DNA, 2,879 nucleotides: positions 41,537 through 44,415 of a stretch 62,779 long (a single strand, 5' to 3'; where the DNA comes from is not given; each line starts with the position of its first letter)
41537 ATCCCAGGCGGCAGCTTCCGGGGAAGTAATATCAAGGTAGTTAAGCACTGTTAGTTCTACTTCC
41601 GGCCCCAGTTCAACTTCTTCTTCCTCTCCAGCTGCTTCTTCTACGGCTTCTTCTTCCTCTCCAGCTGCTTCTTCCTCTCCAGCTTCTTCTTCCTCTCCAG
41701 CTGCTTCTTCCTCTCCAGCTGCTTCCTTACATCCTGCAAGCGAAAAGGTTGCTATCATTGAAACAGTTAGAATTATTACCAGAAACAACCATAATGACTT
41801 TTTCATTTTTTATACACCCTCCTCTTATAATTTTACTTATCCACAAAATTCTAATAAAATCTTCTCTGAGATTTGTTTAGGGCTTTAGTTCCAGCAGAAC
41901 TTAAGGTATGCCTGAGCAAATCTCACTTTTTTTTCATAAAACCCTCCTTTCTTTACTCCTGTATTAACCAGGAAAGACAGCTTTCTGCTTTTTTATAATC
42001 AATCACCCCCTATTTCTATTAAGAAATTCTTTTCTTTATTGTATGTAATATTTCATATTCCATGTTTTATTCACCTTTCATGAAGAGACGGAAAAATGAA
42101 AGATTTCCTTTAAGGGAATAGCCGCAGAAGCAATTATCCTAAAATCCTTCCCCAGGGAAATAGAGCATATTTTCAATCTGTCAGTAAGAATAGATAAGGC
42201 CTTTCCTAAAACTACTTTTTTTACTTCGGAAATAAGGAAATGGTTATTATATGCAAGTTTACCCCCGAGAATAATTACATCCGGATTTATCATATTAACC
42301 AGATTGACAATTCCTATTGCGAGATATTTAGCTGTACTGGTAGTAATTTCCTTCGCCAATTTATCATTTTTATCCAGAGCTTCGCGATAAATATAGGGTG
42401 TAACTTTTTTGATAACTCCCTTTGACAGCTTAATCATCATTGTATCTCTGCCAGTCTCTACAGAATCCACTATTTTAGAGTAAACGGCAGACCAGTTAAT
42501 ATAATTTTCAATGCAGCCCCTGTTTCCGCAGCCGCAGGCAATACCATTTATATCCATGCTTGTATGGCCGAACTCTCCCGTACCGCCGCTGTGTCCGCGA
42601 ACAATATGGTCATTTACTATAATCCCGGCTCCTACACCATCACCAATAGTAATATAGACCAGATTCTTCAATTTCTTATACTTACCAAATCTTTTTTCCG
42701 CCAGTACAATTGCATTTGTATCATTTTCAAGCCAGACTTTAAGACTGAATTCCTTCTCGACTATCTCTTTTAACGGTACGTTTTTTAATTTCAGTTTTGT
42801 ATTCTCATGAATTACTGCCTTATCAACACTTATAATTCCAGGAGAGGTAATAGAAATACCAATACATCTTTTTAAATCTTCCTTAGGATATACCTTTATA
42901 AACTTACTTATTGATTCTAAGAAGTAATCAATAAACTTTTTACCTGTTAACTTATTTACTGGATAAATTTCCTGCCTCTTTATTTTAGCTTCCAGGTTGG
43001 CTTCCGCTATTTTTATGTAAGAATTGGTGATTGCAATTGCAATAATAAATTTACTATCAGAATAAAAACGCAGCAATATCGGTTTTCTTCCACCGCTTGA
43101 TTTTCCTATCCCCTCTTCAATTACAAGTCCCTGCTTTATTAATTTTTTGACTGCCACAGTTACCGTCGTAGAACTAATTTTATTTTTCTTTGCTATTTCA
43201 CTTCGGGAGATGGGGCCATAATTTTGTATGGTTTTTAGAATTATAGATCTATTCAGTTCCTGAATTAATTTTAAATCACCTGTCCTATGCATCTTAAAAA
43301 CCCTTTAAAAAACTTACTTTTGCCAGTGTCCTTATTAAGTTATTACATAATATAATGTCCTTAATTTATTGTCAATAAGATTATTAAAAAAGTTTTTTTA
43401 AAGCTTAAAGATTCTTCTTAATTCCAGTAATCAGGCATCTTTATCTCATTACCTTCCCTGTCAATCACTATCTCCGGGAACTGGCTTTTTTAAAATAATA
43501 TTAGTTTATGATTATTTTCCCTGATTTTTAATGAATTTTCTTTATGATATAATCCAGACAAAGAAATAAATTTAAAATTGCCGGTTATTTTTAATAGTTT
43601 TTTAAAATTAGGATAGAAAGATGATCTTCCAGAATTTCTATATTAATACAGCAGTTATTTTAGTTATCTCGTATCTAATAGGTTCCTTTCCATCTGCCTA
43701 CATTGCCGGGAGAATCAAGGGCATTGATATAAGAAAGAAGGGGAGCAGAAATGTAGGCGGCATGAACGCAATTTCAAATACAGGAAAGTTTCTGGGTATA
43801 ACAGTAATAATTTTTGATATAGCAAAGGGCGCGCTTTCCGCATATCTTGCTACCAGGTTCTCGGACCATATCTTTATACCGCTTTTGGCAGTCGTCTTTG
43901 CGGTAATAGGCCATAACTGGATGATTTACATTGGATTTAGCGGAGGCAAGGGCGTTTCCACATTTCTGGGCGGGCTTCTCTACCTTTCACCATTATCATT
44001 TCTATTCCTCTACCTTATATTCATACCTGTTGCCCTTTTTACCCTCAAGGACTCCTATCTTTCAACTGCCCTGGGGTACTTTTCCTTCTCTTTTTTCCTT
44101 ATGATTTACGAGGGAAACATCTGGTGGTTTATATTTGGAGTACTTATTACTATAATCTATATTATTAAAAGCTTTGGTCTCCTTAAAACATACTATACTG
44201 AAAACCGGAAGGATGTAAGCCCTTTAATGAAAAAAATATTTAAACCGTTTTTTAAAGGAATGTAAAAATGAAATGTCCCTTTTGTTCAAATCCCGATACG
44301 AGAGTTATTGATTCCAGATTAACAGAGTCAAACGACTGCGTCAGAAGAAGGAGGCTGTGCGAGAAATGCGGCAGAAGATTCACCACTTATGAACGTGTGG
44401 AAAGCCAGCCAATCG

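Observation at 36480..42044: Duplicated ~340-bp leader + micro-ORF + signal-peptide cassette heading two different sugar-binding lipoprotein genes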

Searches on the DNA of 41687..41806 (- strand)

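Call 67: search_rna_families(sources=[L012, L019, L024, L046, L068, L071, L007, L021, L081, L088, L002, L003], threshold=gathering)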
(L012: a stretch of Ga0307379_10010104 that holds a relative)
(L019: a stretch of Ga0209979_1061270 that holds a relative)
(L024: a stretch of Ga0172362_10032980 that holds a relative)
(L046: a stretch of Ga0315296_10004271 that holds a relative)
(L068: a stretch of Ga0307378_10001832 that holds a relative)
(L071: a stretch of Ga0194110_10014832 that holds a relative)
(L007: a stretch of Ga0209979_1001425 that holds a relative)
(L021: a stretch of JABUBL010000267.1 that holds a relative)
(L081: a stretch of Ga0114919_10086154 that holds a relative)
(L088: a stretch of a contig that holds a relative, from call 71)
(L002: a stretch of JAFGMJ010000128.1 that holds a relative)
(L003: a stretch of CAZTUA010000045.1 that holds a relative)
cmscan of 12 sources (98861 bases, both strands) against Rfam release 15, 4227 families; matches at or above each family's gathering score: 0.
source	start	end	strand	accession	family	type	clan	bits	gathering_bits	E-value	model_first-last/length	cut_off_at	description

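Call 71: search_with_rna_model(model_id=R1, sources=[L001, L002, L003, window, L004, L005, L006, L007, L008, L009, L010, L011, L012, L013, L014, L015, L016, L017, L018, L019, L020, L021, L022, L023, L024, L025, L026, L027, L028, L029, L030, L031, L032, L033, L034, L035, L036, L037, L038, L039, L040, L041, L042, L043, L044, L045, L046, L047, L048, L049, L050, L051, L052, L053, L054, L055, L056, L057, L058, L059, L060, L061, L062, L063, L064, L065, L066, L067, L068, L069, L070, L071, L072, L073, L074, L075, L076, L077, L078, L079, L080, L081, L082, L083, L084, L085, L086, L087, L088], max_evalue=1)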
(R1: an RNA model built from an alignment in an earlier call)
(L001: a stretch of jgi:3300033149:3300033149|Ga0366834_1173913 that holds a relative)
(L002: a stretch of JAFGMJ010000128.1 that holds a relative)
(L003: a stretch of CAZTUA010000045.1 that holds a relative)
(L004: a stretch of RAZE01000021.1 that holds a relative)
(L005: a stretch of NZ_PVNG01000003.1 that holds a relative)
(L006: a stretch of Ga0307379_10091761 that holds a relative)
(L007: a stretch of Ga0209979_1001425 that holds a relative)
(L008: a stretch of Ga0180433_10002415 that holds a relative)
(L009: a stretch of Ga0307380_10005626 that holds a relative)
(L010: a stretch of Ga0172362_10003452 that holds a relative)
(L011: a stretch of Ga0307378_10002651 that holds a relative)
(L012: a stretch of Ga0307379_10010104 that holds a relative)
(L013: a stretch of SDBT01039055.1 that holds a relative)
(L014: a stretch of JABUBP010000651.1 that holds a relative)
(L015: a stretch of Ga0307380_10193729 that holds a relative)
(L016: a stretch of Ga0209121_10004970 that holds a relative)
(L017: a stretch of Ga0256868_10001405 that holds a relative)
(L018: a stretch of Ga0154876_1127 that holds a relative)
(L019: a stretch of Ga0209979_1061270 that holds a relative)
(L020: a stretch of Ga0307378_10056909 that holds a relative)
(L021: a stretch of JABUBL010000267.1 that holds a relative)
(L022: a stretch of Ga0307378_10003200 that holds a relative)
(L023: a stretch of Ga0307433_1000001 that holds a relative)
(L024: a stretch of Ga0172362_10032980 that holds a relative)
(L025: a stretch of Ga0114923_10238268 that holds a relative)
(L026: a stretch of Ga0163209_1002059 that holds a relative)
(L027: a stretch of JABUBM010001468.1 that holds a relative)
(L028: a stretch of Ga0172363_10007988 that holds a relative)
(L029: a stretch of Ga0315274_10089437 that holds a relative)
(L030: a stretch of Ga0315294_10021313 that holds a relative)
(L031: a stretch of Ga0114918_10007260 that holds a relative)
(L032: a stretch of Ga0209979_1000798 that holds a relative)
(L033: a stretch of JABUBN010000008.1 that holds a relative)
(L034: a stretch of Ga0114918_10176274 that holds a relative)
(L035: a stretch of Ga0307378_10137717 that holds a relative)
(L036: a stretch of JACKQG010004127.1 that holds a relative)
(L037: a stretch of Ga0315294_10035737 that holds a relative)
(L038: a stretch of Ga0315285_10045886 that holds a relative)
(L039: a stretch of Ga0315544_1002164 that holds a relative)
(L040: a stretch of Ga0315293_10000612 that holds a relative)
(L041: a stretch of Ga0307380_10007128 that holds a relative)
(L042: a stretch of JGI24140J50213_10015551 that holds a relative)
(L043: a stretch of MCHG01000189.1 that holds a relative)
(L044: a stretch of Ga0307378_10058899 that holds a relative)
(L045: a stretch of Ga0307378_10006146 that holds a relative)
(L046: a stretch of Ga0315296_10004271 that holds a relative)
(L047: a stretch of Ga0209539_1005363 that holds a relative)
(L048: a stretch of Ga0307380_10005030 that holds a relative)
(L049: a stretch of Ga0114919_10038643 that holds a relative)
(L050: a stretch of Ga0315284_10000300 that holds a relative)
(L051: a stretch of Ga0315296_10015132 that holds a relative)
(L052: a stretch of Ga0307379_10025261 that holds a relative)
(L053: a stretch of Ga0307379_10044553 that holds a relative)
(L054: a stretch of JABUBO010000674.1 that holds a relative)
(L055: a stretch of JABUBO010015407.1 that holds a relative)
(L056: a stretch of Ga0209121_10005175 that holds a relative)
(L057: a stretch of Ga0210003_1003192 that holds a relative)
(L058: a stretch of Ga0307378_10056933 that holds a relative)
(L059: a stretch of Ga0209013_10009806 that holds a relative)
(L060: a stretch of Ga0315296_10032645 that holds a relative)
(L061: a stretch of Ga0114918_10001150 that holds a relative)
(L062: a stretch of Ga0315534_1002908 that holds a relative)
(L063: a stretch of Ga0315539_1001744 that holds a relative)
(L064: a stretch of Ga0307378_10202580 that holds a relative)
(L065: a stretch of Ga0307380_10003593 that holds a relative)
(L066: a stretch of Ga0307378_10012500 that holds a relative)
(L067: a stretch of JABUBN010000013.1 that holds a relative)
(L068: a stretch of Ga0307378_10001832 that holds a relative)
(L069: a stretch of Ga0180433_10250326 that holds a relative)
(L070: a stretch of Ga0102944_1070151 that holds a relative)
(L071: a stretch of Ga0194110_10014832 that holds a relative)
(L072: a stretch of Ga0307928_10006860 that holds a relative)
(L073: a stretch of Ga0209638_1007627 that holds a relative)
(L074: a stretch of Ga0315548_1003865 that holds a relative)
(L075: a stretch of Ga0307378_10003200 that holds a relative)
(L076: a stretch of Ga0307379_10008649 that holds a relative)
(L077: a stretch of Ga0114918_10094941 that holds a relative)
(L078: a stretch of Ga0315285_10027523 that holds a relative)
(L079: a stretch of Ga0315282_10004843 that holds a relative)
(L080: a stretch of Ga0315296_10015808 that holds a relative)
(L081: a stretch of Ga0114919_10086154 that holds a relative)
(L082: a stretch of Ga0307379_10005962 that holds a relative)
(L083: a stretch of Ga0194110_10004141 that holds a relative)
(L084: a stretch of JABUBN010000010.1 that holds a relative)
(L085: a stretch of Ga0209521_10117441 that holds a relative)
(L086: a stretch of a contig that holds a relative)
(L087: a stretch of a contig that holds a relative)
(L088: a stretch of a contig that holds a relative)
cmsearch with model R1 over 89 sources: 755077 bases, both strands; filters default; matches with E-value up to 1: 181.
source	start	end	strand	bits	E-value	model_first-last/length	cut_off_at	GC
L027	4074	4150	+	85.7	7.8e-17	1-76/76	no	0.31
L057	2380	2456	+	84.6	1.4e-16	1-76/76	no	0.3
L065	743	819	-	84.6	1.4e-16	1-76/76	no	0.3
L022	13346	13420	+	80.6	1.3e-15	1-76/76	no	0.32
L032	937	1012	-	80.4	1.5e-15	1-76/76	no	0.28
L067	95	170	-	80.1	1.8e-15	1-76/76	no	0.33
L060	2430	2506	-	76.8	1.1e-14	1-76/76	no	0.29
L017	10202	10278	+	76.6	1.2e-14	1-76/76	no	0.34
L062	5341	5417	-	76.4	1.3e-14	1-76/76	no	0.32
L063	827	903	+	76.4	1.3e-14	1-76/76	no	0.32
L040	2268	2341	+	75.5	2.2e-14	1-76/76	no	0.31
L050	11131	11204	+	75.5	2.2e-14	1-76/76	no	0.31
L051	4357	4431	+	75.4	2.4e-14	1-76/76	no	0.33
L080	4286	4359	+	73.7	5.9e-14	1-76/76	no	0.34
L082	11767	11842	+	73.6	6.2e-14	1-76/76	no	0.3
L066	6607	6681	+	73.6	6.4e-14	1-76/76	no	0.29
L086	405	481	-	73.2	7.9e-14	1-76/76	no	0.34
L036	1006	1080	+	73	8.8e-14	1-76/76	no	0.29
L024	1071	1145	-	72.9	9.4e-14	1-76/76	no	0.31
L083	2720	2794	+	72.9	9.4e-14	1-76/76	no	0.31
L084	1113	1187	-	72.6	1.1e-13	1-76/76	no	0.33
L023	725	801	+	72.2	1.4e-13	1-76/76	no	0.38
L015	1891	1965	+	72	1.5e-13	1-76/76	no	0.31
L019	566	640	-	72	1.5e-13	1-76/76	no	0.31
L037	959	1033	-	72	1.5e-13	1-76/76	no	0.31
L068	2115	2189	+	72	1.5e-13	1-76/76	no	0.31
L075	860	934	+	72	1.5e-13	1-76/76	no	0.31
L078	1268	1342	+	72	1.5e-13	1-76/76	no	0.31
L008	5948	6025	+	72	1.6e-13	1-76/76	no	0.33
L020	37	111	+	71.2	2.5e-13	1-76/76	no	0.27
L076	9443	9517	+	71.2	2.5e-13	1-76/76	no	0.27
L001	233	309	-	71.1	2.5e-13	1-76/76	no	0.35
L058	3718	3790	+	70.9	2.8e-13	1-76/76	no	0.34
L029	2783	2856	+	70.8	3e-13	1-76/76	no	0.32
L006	3103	3176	+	70.4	3.7e-13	1-76/76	no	0.27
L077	819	893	+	70.3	3.9e-13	1-76/76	no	0.33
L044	3883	3957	+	70.2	4.2e-13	1-76/76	no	0.29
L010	1330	1403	-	69.9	4.8e-13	1-76/76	no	0.31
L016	8141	8214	+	69.7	5.4e-13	1-76/76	no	0.28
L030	1167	1240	-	69.7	5.6e-13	1-76/76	no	0.34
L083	8999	9073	+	69.6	5.7e-13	1-76/76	no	0.33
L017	4025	4101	+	69.6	5.9e-13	1-76/76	no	0.31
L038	943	1017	+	69.4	6.6e-13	1-76/76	no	0.29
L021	12236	12311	+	69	8.2e-13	1-76/76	no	0.3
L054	1382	1457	-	69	8.2e-13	1-76/76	no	0.3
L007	4179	4247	-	68.3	1.2e-12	1-76/76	no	0.35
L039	9449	9522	+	68.2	1.3e-12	1-76/76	no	0.26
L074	1465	1538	-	68.2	1.3e-12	1-76/76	no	0.26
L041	2741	2816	-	66.8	2.7e-12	1-76/76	no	0.26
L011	6696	6764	+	66.8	2.8e-12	1-76/76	no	0.32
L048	2714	2782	-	66.8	2.8e-12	1-76/76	no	0.32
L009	2222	2290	-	66.7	2.9e-12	1-76/76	no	0.32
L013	5434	5502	+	66.7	2.9e-12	1-76/76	no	0.32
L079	816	884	+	65.9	4.5e-12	1-76/76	no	0.25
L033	8638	8713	+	65.3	6.3e-12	1-76/76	no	0.29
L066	9524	9592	+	65.3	6.4e-12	1-76/76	no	0.36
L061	4353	4427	+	64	1.3e-11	1-76/76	no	0.27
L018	4769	4843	+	63.8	1.5e-11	1-76/76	no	0.31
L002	192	265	-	63.7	1.6e-11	1-76/76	no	0.31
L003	5870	5943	-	62.6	2.8e-11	1-76/76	no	0.32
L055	2048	2114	-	61.2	6.1e-11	1-76/76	no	0.28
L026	3669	3735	-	61.1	6.3e-11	1-76/76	no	0.31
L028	2869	2935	-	61.1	6.3e-11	1-76/76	no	0.31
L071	2741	2807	+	61.1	6.3e-11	1-76/76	no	0.31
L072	7360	7432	+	60.8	7.7e-11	1-76/76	no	0.29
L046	4298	4364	+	60.2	1e-10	1-76/76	no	0.31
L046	11590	11656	+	60.2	1e-10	1-76/76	no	0.31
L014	3300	3366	-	59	2.1e-10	1-76/76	no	0.3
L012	2610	2676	-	58.4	2.8e-10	1-76/76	no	0.33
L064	128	194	-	58.4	2.8e-10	1-76/76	no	0.33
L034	609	680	-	55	1.8e-09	1-76/76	no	0.26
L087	1525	1591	-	54.7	2.2e-09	1-76/76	no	0.3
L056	120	196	+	54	3.3e-09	1-76/76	no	0.31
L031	9178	9243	+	53.9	3.4e-09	1-76/76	no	0.27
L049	3284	3356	+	52.5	7.4e-09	1-76/76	no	0.34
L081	627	698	+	51.9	1.1e-08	1-76/76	no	0.38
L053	4042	4117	+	50.5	2.3e-08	1-76/76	no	0.24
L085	1066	1131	-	49.8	3.2e-08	1-76/76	no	0.32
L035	635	716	-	47.7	1e-07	1-76/76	no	0.28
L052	6694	6775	-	47.7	1e-07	1-76/76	no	0.28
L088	4533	4605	-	46.2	2.4e-07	1-76/76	no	0.37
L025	880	955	+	45.5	3.5e-07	1-76/76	no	0.29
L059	2695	2770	-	45.5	3.5e-07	1-76/76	no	0.29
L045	5341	5410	+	42.9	1.5e-06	1-76/76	no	0.36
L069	1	61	-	42.8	1.6e-06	1-65/76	3'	0.28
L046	4811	4877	+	42.2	2.3e-06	1-76/76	no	0.33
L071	6479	6545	+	41.2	3.8e-06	1-76/76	no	0.34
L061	4343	4417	-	38.8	1.4e-05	1-76/76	no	0.24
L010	1338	1413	+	36.3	5.8e-05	1-76/76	no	0.28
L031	9168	9233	-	35.8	7.7e-05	1-76/76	no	0.29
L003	5884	5939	+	35.2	0.00011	5-62/76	no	0.36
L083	8989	9064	-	34.9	0.00012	1-76/76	no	0.29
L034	619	690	+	34.6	0.00015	1-76/76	no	0.26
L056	110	186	-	33.9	0.00022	1-76/76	no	0.29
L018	4773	4829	-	33.4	0.00029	5-62/76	no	0.32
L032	950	1008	+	33.4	0.0003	5-62/76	no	0.29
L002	206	261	+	33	0.00035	5-62/76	no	0.32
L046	4287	4354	-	31.9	0.00064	1-76/76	no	0.29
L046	11579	11646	-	31.9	0.00064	1-76/76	no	0.29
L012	2624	2672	+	31.7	0.00072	5-62/76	no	0.31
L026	3683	3731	+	31.7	0.00072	5-62/76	no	0.31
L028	2883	2931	+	31.7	0.00072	5-62/76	no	0.31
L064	142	190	+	31.7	0.00072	5-62/76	no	0.31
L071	2745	2793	-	31.7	0.00072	5-62/76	no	0.31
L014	3314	3362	+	31.7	0.00074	5-62/76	no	0.29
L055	2062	2110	+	31.7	0.00074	5-62/76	no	0.29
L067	109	166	+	31.6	0.00078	5-62/76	no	0.36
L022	13350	13407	-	31.3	0.0009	5-62/76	no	0.34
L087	1539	1588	+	31.2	0.00099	5-63/76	no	0.3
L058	3722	3778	-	30.9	0.0011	5-62/76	no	0.35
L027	4078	4136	-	30.9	0.0012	5-62/76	no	0.34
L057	2384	2442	-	30.9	0.0012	5-62/76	no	0.34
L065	757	815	+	30.9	0.0012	5-62/76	no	0.34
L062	5355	5413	+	30.9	0.0012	5-62/76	no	0.34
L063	831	889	-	30.9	0.0012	5-62/76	no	0.34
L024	1085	1141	+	30.8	0.0012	5-62/76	no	0.33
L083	2724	2780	-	30.8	0.0012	5-62/76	no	0.33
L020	41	97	-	30.8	0.0012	5-62/76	no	0.3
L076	9447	9503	-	30.8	0.0012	5-62/76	no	0.3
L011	6700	6750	-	30.5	0.0015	5-62/76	no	0.39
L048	2728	2778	+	30.5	0.0015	5-62/76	no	0.39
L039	9453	9508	-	30.1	0.0018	5-62/76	no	0.29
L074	1479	1534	+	30.1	0.0018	5-62/76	no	0.29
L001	247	305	+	30.1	0.0018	5-62/76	no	0.41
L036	1010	1066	-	29.9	0.002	5-62/76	no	0.32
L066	6611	6667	-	29.8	0.0021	5-62/76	no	0.32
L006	3107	3164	-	29.7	0.0022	5-62/76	no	0.29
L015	1895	1951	-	29.4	0.0026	5-62/76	no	0.33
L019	580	636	+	29.4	0.0026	5-62/76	no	0.33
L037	973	1029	+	29.4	0.0026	5-62/76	no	0.33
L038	947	1003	-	29.4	0.0026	5-62/76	no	0.33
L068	2119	2175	-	29.4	0.0026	5-62/76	no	0.33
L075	864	920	-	29.4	0.0026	5-62/76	no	0.33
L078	1272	1328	-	29.4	0.0026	5-62/76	no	0.33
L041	2754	2812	+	29.1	0.0031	5-62/76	no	0.31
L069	4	57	+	29.1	0.0031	5-62/76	no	0.3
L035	645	728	+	28.9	0.0034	1-76/76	no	0.29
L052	6704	6787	+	28.9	0.0034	1-76/76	no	0.29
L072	7364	7418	-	28.9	0.0034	5-62/76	no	0.29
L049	3288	3342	-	28.9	0.0035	5-62/76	no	0.33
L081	631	684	-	28.8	0.0037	5-62/76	no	0.39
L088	4547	4601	+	28.5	0.0044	5-62/76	no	0.35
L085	1080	1127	+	28.4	0.0045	5-62/76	no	0.29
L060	2444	2502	+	28.2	0.0052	5-62/76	no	0.34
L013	5438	5488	-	27.9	0.006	5-62/76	no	0.33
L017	4030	4086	-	27.8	0.0063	6-61/76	no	0.32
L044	3887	3943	-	27.8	0.0065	5-62/76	no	0.32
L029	2787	2843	-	27.7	0.0066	5-62/76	no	0.35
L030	1180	1236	+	27.7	0.0066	5-62/76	no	0.35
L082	11757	11832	-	27.6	0.0071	1-76/76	no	0.29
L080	4290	4347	-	27.5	0.0075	5-62/76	no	0.36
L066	9514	9582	-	27.4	0.0079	1-76/76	no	0.32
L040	2272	2329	-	26.9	0.01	5-62/76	no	0.33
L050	11135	11192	-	26.9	0.01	5-62/76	no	0.33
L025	870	945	-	26.9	0.011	1-76/76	no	0.29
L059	2705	2780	+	26.9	0.011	1-76/76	no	0.29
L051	4361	4417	-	26.4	0.014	5-62/76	no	0.35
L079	820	870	-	26.1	0.016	5-62/76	no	0.31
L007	4193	4243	+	26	0.017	5-62/76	no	0.39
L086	419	477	+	25.5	0.022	5-62/76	no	0.37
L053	4046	4103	-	25.4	0.024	5-62/76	no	0.28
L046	4800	4867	-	24.7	0.035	1-76/76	no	0.34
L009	2236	2286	+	24.5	0.04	5-62/76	no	0.35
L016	8145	8201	-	24.4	0.042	5-62/76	no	0.3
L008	5952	6011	-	23.7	0.06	5-62/76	no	0.4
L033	8628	8703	-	23.7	0.062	1-76/76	no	0.28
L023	729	787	-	23.6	0.066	5-62/76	no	0.42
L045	5331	5400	-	22.7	0.11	1-76/76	no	0.34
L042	337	409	-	22.7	0.11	1-76/76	no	0.21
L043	7405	7477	+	22.5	0.12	1-76/76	no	0.21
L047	770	842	-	22.5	0.12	1-76/76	no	0.21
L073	275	347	-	22.5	0.12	1-76/76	no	0.21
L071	6468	6535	-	21.9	0.16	1-76/76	no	0.35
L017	10206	10264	-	21.7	0.19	5-62/76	no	0.37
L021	12240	12297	-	21.7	0.19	5-62/76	no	0.34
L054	1396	1453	+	21.7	0.19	5-62/76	no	0.34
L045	5251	5322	+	20.4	0.39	1-76/76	no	0.29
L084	1127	1183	+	19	0.84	5-62/76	no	0.35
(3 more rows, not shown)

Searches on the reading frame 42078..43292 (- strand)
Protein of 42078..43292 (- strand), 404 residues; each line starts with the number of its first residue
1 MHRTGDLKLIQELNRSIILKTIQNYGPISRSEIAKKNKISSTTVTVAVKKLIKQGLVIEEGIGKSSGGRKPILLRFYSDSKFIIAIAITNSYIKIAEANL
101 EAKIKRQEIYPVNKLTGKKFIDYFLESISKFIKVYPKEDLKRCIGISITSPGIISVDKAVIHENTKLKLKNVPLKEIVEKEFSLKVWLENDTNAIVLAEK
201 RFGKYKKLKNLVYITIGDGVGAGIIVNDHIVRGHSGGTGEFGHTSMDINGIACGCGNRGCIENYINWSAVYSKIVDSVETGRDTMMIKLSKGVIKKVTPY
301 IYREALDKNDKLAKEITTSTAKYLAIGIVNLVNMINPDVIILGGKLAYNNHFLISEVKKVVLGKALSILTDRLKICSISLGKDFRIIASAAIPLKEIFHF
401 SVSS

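Call 6: search_protein_families(library=pfam, proteins=[window:42078-43292:-])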
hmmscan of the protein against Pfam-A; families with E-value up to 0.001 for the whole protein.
window:42078-43292:- (404 aa): 5 families
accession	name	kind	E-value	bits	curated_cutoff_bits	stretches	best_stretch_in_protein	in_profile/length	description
PF00480.26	ROK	-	4e-54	184.6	22.9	1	84-361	2-258/294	ROK family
PF01047.28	MarR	-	4.6e-08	33.3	24.6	1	18-57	8-47/59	MarR family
PF13412.12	HTH_24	-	1.3e-07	31.6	21.9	1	18-57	8-47/48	Winged helix-turn-helix DNA-binding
PF12802.13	MarR_2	-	3.8e-06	27.4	27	1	17-59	9-52/61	MarR family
PF01325.25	Fe_dep_repress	-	0.00088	19.9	26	0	23-60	18-55/60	Iron dependent repressor, N-terminal DNA binding domain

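Call 85: search_protein_families(library=ncbifam, proteins=[window:42078-43292:-], max_evalue=0.001)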
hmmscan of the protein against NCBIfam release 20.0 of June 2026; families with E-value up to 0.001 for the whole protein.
window:42078-43292:- (404 aa): 15 families
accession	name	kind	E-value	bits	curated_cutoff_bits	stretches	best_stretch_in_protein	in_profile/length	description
NF047937.1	TransRegNagC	equivalog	5e-62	210.3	650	1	5-389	3-380/399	DNA-binding transcriptional regulator NagC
NF049930.1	TransRegMlc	equivalog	4.5e-56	190.9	530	1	4-383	7-380/405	sugar metabolism global transcriptional regulator Mlc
TIGR00744.1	ROK_glcA_fam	subfamily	2.2e-46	158.6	260.35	1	98-396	13-311/318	ROK family glucokinase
NF003461.0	PRK05082.1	subfamily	2.3e-29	102.7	283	1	122-354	39-251/291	N-acetylmannosamine kinase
NF007251.0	PRK09698.1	equivalog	2.4e-24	86.1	253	1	122-361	43-263/304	allose kinase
NF047821.1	NactlManKinNanK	equivalog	1.5e-23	83.8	450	1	142-359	55-255/288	N-acetylmannosamine kinase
NF045551.1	GK_Pyrobac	equivalog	2e-23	83.1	500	1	152-394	57-281/294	ATP-dependent glucokinase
NF042998.1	bglucokin_BglK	equivalog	2.4e-23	82.8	550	1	85-354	5-252/291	beta-glucoside kinase BglK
NF009835.0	PRK13310.1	equivalog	5.8e-23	81.7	380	1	98-357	15-265/303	N-acetylglucosamine kinase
NF007108.0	PRK09557.1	equivalog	2.2e-19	69.9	443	1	125-351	41-260/303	fructokinase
NF009836.0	PRK13311.1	equivalog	2.6e-16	59.6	551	1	146-267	60-191/256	N-acetyl-D-glucosamine kinase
NF045550.1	FrctkaseScrK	equivalog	3.3e-10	39.9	400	1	126-246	39-159/293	fructokinase ScrK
NF045942.1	PolPhglucPhase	equivalog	1.1e-08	35.1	250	1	140-247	55-157/242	polyphosphate--glucose phosphotransferase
NF040939.2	trans_reg_lrs14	equivalog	1.1e-05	25.3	90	1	18-69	26-78/103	Lrs14 family HTH-type transcriptional regulator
NF053606.1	Sta1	subfamily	0.00015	21.8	80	1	17-70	24-77/100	Sta1 family transcriptional regulator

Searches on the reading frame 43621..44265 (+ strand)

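Call 65: search_protein_families(library=pfam, proteins=[window:43621-44265:+], max_evalue=0.00001)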
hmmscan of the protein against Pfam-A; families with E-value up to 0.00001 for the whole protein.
window:43621-44265:+ (214 aa): 1 family
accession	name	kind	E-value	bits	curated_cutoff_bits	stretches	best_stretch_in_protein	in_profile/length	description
PF02660.20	G3P_acyltransf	-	2.6e-33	115.9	24.1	1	16-182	1-155/164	Glycerol-3-phosphate acyltransferase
